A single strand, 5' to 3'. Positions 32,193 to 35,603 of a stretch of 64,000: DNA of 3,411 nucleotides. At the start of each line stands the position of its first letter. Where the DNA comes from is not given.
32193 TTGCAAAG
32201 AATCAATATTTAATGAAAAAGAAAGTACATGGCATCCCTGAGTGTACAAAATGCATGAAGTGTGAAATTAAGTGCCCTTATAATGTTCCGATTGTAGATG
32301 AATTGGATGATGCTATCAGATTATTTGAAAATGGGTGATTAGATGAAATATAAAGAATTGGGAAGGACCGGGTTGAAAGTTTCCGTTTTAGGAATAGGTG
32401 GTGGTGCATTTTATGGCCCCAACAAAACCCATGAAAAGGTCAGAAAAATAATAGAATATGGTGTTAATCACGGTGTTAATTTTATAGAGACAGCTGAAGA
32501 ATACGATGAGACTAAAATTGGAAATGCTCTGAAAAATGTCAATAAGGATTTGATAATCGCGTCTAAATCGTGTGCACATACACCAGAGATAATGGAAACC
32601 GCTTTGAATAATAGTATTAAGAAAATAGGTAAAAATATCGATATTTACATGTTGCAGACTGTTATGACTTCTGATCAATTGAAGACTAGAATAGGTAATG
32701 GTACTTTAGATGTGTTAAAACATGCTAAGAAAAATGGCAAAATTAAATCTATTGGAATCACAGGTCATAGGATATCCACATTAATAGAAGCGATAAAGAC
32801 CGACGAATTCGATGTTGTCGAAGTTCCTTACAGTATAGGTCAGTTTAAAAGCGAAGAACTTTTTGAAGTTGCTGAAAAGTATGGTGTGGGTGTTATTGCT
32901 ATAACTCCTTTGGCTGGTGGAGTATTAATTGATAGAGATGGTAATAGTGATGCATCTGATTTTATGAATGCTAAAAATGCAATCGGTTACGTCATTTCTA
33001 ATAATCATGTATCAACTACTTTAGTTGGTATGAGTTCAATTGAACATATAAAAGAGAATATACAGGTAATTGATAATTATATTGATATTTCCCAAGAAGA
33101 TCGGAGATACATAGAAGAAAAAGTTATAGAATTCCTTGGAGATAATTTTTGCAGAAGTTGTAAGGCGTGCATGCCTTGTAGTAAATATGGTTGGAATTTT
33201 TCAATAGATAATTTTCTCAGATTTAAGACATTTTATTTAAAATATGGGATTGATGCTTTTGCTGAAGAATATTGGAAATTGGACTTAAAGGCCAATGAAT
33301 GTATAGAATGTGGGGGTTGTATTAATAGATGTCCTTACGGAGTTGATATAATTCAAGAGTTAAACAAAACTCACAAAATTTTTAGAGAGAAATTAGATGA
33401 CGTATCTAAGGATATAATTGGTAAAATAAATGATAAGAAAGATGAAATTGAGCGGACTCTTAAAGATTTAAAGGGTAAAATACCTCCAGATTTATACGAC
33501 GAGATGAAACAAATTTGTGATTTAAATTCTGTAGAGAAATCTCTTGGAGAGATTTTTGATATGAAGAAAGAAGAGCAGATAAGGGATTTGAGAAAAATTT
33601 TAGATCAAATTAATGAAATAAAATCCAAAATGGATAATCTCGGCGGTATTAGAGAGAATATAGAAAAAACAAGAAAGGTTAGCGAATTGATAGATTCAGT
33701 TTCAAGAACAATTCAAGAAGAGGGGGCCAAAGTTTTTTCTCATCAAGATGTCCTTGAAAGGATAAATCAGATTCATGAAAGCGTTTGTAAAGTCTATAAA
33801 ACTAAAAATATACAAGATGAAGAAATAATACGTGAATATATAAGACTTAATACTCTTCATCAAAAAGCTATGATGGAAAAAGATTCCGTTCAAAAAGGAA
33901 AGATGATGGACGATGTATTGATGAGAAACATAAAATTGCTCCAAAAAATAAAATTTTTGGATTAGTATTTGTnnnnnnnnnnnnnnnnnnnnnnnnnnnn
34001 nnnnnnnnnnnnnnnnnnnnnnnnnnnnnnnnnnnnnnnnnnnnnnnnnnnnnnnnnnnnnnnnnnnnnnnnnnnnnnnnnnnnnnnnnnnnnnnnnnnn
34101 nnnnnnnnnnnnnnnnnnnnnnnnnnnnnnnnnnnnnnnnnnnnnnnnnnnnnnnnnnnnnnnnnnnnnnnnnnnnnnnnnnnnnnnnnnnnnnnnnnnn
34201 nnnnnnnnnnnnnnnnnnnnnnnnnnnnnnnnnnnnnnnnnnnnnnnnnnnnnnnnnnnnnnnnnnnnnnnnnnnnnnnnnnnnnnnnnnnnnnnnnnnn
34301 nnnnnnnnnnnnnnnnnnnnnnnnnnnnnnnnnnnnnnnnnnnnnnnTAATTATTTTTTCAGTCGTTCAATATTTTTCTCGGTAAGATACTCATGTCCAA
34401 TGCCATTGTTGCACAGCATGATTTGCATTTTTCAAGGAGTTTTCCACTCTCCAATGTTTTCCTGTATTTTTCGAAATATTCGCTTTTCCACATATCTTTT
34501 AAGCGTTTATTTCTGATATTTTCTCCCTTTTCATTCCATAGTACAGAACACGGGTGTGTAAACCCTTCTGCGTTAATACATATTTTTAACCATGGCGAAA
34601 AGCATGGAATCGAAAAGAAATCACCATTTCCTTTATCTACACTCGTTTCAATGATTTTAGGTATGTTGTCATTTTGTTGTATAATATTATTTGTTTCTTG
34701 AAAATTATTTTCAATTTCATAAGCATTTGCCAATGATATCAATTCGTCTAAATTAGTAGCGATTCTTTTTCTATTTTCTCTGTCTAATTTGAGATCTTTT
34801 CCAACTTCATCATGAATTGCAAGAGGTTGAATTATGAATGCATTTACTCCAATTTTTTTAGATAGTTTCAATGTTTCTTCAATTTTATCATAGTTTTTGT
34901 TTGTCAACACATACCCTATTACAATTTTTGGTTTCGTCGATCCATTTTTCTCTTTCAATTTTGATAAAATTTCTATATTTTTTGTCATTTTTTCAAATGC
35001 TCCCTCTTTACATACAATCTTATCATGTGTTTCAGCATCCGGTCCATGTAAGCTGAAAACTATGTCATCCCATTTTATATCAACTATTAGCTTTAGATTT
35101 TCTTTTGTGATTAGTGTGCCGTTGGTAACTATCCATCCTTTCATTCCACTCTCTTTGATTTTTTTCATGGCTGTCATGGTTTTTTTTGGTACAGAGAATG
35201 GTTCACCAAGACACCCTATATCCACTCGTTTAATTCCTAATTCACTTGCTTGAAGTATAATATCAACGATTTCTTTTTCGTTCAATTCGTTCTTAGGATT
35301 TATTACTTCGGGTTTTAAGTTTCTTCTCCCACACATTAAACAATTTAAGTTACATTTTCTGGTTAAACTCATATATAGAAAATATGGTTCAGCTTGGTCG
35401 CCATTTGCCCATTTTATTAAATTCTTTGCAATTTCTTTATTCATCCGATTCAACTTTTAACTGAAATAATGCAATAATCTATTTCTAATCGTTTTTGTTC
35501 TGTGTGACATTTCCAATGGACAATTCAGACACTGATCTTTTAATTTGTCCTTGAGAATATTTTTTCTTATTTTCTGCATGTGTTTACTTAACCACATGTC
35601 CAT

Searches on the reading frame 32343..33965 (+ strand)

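Call 39: search_protein_families(library=pfam, max_evalue=0.01, proteins=[window:32343-33965:+])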
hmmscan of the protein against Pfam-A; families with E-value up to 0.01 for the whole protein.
window:32343-33965:+ (540 aa): 9 families
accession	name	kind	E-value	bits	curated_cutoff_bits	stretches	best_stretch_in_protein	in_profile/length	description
PF00248.27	Aldo_ket_red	-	4.1e-31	108.6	24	2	16-204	2-206/291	Aldo/keto reductase family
PF13534.11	Fer4_17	-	1.2e-06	29.3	22.2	1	269-335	1-61/61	4Fe-4S dicluster domain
PF13187.11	Fer4_9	-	4.4e-05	23.8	27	1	270-333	2-50/52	4Fe-4S dicluster domain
PF13237.11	Fer4_10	-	8.5e-05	22.9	25.5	1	268-331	7-53/53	4Fe-4S dicluster domain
PF13183.11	Fer4_8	-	0.00016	22.6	27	1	269-334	4-68/68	4Fe-4S dicluster domain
PF12838.12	Fer4_7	-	0.00087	20.1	27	1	270-334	2-52/52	4Fe-4S dicluster domain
PF13746.11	Fer4_18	-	0.0021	18.7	27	1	316-342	57-83/114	4Fe-4S dicluster domain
PF14697.11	Fer4_21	-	0.0032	18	35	1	316-345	4-35/59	4Fe-4S dicluster domain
PF16740.10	SKA2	-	0.0035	17.6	30.1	0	393-458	17-80/110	Spindle and kinetochore-associated protein 2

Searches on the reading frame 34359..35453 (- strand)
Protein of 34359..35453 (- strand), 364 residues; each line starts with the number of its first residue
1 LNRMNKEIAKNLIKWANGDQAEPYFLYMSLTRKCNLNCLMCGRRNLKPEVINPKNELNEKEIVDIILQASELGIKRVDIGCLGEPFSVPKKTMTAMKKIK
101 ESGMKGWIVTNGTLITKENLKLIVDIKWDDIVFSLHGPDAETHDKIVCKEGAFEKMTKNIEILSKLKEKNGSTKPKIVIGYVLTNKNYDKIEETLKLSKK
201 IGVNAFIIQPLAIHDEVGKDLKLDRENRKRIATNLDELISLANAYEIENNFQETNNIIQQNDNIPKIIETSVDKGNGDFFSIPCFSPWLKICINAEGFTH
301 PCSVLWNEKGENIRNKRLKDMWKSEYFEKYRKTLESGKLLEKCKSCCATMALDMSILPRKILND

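Call 47: search_protein_families(library=pfam, max_evalue=0.01, proteins=[window:34359-35453:-])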
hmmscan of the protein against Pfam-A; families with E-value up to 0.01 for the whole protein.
window:34359-35453:- (364 aa): 4 families
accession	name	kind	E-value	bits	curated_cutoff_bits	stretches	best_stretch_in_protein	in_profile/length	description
PF04055.27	Radical_SAM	-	5.6e-17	62.9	29.5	1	28-197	1-165/166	Radical SAM superfamily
PF13186.11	SPASM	-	9.8e-08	32.6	21.5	1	284-346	1-66/67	Iron-sulfur cluster-binding domain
PF11946.13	DUF3463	-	8.4e-05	22.9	31.3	1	284-357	59-121/134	Domain of unknown function (DUF3463)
PF07498.18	Rho_N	-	0.0055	17.1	24.9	0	56-76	1-21/43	Rho termination factor, N-terminal domain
